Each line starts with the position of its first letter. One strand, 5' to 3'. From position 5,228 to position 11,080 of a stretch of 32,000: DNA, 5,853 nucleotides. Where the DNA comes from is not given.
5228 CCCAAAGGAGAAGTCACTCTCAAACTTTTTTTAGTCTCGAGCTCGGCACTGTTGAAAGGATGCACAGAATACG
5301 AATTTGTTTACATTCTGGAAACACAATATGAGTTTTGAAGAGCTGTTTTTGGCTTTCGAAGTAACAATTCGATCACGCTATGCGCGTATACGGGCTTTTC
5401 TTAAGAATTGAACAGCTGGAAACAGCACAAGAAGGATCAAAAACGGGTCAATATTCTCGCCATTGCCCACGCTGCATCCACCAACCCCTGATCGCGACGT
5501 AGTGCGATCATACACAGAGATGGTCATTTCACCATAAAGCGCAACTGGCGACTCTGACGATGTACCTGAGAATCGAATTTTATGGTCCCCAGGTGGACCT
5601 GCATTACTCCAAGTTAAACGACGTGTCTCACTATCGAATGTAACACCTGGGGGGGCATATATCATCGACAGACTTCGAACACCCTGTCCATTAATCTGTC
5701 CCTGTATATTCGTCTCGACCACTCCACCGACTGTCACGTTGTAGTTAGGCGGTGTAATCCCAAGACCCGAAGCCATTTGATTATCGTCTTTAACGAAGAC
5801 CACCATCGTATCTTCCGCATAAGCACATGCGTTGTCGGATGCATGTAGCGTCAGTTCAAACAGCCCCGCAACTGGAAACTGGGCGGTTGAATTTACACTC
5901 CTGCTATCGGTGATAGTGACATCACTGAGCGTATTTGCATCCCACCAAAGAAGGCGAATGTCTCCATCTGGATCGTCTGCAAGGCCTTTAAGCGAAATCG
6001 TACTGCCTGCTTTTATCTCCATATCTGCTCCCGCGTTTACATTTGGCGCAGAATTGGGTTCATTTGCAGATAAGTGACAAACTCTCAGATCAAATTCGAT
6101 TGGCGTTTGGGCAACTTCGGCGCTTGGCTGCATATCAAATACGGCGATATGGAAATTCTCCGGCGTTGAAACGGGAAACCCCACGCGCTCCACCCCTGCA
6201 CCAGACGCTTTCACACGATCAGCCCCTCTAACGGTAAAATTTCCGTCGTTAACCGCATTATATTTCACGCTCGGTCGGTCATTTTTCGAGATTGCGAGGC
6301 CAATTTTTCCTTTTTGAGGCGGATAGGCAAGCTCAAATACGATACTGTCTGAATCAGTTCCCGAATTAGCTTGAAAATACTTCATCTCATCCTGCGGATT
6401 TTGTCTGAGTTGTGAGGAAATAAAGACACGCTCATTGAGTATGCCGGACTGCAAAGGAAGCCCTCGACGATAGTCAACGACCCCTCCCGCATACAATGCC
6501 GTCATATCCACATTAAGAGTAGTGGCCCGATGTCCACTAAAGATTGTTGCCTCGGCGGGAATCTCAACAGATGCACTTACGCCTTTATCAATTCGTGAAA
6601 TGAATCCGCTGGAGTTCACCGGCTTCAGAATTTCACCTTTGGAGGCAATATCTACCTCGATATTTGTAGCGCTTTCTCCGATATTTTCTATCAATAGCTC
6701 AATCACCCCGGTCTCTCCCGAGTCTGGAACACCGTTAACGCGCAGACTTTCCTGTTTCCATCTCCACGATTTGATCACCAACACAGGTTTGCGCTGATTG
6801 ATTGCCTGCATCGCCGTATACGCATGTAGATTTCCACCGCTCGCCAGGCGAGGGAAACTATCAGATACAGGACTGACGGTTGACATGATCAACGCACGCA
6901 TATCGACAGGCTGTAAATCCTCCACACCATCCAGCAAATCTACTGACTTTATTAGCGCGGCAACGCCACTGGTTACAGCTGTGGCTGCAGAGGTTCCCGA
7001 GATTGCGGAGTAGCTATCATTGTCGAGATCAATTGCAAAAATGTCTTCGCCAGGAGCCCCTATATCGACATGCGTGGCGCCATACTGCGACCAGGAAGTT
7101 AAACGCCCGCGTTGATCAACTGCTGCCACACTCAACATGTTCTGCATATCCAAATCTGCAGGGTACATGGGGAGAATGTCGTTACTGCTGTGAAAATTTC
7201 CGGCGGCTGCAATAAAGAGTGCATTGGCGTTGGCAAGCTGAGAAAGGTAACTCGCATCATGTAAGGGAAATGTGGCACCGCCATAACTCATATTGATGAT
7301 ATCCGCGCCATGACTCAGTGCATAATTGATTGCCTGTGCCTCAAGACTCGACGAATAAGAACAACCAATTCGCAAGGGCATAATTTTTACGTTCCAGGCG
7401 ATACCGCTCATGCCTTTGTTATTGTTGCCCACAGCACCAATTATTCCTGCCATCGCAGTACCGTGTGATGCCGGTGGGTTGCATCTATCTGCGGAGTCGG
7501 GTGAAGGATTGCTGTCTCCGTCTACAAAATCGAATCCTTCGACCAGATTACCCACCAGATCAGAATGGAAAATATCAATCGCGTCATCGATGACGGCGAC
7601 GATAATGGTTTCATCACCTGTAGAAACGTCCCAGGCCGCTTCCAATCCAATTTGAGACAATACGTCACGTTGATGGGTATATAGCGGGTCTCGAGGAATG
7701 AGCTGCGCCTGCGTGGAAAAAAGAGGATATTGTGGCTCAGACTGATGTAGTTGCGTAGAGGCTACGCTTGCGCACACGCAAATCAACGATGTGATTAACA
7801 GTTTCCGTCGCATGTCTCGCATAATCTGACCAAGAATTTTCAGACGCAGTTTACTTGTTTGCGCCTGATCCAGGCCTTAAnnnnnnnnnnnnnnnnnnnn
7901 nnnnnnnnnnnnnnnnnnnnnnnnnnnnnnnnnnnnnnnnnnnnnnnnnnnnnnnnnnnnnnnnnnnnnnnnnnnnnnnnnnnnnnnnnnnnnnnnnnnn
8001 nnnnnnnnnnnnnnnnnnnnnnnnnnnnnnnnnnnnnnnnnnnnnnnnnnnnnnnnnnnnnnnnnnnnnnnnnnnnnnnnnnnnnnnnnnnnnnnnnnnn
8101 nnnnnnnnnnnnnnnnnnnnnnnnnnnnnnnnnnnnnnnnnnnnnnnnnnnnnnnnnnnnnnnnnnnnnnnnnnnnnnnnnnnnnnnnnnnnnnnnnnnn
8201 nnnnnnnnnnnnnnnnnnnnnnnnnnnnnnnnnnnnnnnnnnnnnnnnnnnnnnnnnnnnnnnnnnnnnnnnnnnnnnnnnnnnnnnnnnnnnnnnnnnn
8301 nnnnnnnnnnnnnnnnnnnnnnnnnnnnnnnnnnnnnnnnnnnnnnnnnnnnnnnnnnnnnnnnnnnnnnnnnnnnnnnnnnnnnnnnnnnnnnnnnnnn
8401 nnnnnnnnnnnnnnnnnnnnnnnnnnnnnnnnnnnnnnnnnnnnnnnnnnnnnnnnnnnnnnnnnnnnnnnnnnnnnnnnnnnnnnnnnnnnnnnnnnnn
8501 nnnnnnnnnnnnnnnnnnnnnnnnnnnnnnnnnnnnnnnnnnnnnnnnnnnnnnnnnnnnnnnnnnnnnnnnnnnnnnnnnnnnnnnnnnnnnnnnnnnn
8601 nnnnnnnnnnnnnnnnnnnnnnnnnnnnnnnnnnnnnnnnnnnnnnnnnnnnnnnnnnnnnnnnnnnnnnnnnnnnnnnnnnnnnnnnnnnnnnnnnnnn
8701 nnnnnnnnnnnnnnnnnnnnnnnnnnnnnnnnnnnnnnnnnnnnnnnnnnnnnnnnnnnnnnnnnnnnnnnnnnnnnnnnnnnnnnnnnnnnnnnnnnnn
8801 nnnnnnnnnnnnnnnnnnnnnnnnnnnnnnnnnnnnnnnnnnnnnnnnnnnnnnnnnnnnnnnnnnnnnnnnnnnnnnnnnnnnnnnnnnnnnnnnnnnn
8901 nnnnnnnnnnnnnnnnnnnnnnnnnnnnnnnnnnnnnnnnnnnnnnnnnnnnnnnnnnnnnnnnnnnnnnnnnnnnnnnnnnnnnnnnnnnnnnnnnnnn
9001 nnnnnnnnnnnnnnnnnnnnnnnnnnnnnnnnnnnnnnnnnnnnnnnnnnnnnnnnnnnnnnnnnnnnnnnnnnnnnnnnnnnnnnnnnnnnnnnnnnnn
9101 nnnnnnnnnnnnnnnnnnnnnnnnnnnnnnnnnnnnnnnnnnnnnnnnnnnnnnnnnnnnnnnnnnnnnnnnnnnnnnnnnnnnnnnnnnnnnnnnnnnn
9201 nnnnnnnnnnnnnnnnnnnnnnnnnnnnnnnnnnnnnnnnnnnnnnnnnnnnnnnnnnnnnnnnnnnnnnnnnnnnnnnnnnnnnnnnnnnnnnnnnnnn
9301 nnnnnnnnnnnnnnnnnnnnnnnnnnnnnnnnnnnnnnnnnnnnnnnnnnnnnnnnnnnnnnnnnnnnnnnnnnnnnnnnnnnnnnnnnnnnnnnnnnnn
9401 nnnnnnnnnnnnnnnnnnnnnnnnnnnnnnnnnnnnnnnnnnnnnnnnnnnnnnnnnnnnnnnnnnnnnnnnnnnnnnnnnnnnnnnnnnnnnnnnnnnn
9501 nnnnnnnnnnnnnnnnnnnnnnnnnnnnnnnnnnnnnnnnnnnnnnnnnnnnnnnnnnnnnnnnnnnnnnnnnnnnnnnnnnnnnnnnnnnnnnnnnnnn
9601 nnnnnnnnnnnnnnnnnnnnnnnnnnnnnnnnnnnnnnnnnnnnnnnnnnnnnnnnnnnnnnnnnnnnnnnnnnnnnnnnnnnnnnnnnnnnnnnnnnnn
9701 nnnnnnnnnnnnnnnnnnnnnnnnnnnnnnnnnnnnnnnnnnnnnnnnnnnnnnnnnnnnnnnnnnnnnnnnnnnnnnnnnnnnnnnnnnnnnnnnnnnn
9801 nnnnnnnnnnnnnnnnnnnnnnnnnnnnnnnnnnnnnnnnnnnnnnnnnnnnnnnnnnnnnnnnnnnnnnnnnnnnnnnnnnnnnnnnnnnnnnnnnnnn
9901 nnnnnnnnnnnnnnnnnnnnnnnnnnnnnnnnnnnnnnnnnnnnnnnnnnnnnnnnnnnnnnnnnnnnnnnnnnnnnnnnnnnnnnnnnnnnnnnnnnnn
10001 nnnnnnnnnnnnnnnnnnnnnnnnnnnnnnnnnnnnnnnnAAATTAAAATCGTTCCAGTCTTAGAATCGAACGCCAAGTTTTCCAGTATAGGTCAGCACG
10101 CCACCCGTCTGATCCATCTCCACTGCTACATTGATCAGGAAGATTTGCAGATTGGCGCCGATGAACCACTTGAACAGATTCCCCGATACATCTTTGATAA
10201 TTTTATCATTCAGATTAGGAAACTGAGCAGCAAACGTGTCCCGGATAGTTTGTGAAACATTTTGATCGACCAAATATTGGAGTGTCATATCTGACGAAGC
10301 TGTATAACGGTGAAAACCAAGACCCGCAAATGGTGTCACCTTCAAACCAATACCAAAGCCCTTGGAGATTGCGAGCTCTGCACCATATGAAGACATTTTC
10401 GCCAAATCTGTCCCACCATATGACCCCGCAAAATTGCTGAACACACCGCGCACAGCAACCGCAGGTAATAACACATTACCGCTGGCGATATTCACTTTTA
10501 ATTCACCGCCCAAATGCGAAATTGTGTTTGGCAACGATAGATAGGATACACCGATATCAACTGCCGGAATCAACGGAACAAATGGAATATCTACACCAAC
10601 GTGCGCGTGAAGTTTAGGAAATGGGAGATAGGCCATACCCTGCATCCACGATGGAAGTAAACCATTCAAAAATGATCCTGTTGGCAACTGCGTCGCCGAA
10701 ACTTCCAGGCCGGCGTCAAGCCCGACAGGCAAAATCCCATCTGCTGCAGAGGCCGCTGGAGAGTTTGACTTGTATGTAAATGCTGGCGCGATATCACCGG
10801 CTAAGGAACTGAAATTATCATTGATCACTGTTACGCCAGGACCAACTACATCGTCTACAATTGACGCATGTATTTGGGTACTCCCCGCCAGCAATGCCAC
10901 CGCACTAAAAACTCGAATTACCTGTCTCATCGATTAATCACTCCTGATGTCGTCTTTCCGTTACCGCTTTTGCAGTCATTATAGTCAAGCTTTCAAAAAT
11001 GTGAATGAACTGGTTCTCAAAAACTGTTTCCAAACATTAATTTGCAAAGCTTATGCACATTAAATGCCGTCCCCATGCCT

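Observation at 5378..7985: Both S8 proteases end in the same tripartite C-terminal tail, a candidate undescribed sorting/lipid-anchor signal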

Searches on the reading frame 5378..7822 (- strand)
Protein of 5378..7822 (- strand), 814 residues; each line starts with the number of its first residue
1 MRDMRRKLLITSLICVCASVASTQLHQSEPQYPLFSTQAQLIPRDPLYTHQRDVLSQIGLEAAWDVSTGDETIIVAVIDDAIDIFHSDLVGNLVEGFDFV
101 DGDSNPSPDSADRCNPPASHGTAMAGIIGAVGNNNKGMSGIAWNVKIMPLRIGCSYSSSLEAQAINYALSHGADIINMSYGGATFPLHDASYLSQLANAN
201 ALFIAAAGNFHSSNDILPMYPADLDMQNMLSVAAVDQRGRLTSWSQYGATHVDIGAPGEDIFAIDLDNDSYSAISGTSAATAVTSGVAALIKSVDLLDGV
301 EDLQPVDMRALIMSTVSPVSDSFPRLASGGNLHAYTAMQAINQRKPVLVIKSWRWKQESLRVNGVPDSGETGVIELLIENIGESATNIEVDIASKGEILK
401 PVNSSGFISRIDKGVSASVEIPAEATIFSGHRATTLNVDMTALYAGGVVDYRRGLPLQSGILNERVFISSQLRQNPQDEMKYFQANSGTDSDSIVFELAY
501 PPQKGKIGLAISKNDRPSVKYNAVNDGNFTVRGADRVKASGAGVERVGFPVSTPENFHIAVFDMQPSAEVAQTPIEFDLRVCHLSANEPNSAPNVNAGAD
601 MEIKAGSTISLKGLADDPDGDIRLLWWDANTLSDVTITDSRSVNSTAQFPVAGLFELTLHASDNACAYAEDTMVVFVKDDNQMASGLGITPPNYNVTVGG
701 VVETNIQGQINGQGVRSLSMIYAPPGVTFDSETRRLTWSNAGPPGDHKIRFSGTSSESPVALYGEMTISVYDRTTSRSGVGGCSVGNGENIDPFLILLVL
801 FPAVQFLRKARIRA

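Call 6: search_protein_families(library=ncbifam, proteins=[window:5378-7822:-], max_evalue=10)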
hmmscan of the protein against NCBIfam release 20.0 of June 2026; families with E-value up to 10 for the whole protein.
window:5378-7822:- (814 aa): 10 families
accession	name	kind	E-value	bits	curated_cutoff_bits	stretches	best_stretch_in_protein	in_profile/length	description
TIGR03921.1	T7SS_mycosin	equivalog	1.4e-40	139.5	278.75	1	60-341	3-288/353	type VII secretion-associated serine protease mycosin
TIGR03895.1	protease_PatA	subfamily_domain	8.4e-19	67.7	421.05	1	120-322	1-206/606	PatA/PatG family cyanobactin maturation protease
NF033595.1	denti_PrtP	equivalog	6.1e-16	58.2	300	2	175-342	341-506/606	dentilisin complex serine proteinase subunit PrtP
NF038112.1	myxo_dep_M36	subfamily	8e-12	43.1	1500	2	588-810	1377-1602/1604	myxosortase-dependent M36 family metallopeptidase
NF049966.1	QH_SP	equivalog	2.5e-07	30.3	165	1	75-290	2-190/219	subtilisin-like serine protease QhpE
NF040553.1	SGO_0316_fam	subfamily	1.1e-06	26.6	1400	2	116-197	356-446/1486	SGO_0316/SGO_0317 family LPXTG-anchored serine peptidase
NF040809.1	germ_prot_CspBA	exception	2.9e-05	21.9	1250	2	250-291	1004-1044/1099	bifunctional germination protease/germinant receptor pseudoprotease CspBA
NF033191.4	JDVT-CTERM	domain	0.00015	21.6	27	1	778-803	1-26/35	JDVT-CTERM domain-containing protein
NF040808.2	CspC_non_triad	exception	0.0008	18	675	2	118-170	167-218/556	bile acid germinant receptor pseudoprotease CspC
NF038111.1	rhom_dep_M36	equivalog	0.11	9.8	1700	1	589-650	1183-1245/1315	rhombosortase-dependent M36 family metallopeptidase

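Call 7: search_protein_families(library=pfam, proteins=[window:5378-7822:-], max_evalue=1)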
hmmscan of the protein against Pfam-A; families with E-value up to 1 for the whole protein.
window:5378-7822:- (814 aa): 6 families
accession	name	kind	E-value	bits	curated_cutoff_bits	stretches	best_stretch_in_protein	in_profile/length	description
PF00082.27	Peptidase_S8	-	8.8e-47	160.2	21.8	1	72-316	3-273/288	Subtilase family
PF22352.2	K319L-like_PKD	-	6e-07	29.8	27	1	597-677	1-84/84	K319L-like, PKD domain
PF18911.6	PKD_4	-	0.00033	21.1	27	1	590-673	1-81/85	PKD domain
PF00801.26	PKD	-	0.025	15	23.5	1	603-667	11-71/80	PKD domain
PF18183.6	SLATT_2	-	0.17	12.2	25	1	277-362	54-132/192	SMODS and SLOG-associating 2TM effector domain 2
PF05345.18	He_PIG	-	0.63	11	24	1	691-758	8-84/96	Putative Ig domain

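Call 17: find_encoding_contigs(protein=window:5378-7822:-, flank=10000, max_places=6)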
Protein window:5378-7822:- (814 aa): 3 contigs read that carry it; 1 place shown.
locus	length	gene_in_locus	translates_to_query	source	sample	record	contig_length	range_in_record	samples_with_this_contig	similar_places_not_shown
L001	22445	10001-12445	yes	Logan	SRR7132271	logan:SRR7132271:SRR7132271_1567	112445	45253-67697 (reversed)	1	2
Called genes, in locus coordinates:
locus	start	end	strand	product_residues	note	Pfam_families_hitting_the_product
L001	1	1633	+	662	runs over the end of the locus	PF00512:HisKA, PF02518:HATPase_c, PF00072:Response_reg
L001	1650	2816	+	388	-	PF00072:Response_reg, PF13487:HD_5, PF01966:HD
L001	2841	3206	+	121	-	PF00072:Response_reg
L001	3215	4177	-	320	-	-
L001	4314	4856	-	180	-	PF07603:Lcl_C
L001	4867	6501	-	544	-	PF03160:Calx-beta (faint), PF07603:Lcl_C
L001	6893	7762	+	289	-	-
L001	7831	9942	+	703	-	PF22148:Fervidolysin_NPro-like, PF00082:Peptidase_S8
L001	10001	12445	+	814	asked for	PF00082:Peptidase_S8, PF22352:K319L-like_PKD (weak)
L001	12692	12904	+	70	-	-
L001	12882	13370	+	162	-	-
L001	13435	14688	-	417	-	PF03453:MoeA_N, PF00994:MoCF_biosynth, PF03454:MoeA_C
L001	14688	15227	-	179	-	PF03205:MobB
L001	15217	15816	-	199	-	PF02348:CTP_transf_3 (faint), PF12804:NTP_transf_3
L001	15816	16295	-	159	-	PF00383:dCMP_cyt_deam_1, PF14437:MafB19-deam, PF14439:Bd3614-deam (weak)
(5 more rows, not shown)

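Call 66: list_cluster_members(proteins=[P0001, window:5378-7822:-])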
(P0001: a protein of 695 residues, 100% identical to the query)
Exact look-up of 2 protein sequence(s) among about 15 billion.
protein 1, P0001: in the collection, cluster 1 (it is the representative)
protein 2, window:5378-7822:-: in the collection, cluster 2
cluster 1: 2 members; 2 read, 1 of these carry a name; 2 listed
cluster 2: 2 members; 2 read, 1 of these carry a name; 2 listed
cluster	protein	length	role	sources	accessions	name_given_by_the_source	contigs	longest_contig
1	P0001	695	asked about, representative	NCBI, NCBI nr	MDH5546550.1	MAG: S8 family serine peptidase [Gammaproteobacteria bacterium] | S8 family serine peptidase [Gammaproteobacteria bacterium]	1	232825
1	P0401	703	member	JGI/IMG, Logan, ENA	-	-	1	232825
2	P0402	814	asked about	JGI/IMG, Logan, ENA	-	-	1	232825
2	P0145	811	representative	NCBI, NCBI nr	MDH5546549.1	MAG: S8 family serine peptidase [Gammaproteobacteria bacterium] | S8 family serine peptidase [Gammaproteobacteria bacterium]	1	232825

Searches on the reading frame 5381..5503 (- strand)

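Call 6: search_protein_families(library=ncbifam, proteins=[window:5381-5503:-], max_evalue=10)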
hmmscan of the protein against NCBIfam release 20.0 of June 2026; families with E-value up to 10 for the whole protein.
seq(41 aa): 1 family
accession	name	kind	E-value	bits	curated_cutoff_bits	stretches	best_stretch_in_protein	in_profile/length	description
NF033191.4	JDVT-CTERM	domain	7.2e-07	29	27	1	5-32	1-28/35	JDVT-CTERM domain-containing protein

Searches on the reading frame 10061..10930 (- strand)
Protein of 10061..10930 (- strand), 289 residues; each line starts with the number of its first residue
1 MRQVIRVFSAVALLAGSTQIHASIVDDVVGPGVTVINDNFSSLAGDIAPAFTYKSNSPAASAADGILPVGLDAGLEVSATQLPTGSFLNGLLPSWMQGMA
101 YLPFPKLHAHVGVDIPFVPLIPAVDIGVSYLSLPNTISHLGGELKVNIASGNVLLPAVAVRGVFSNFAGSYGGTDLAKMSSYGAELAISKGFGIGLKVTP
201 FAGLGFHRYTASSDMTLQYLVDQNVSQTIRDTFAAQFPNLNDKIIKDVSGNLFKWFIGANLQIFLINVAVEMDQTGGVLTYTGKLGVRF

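Call 10: search_protein_families(library=ncbifam, proteins=[window:10061-10930:-], max_evalue=0.001)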
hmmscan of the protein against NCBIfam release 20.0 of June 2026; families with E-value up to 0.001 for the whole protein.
window:10061-10930:- (289 aa): 0 families

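Call 13: search_protein_families(library=pfam, proteins=[window:10061-10930:-], max_evalue=0.01)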
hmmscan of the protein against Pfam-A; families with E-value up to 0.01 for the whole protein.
window:10061-10930:- (289 aa): 1 family
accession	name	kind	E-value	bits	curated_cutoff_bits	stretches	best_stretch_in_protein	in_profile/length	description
PF20230.4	DUF6588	-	0.0032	17.1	27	1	156-271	200-302/319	Family of unknown function (DUF6588)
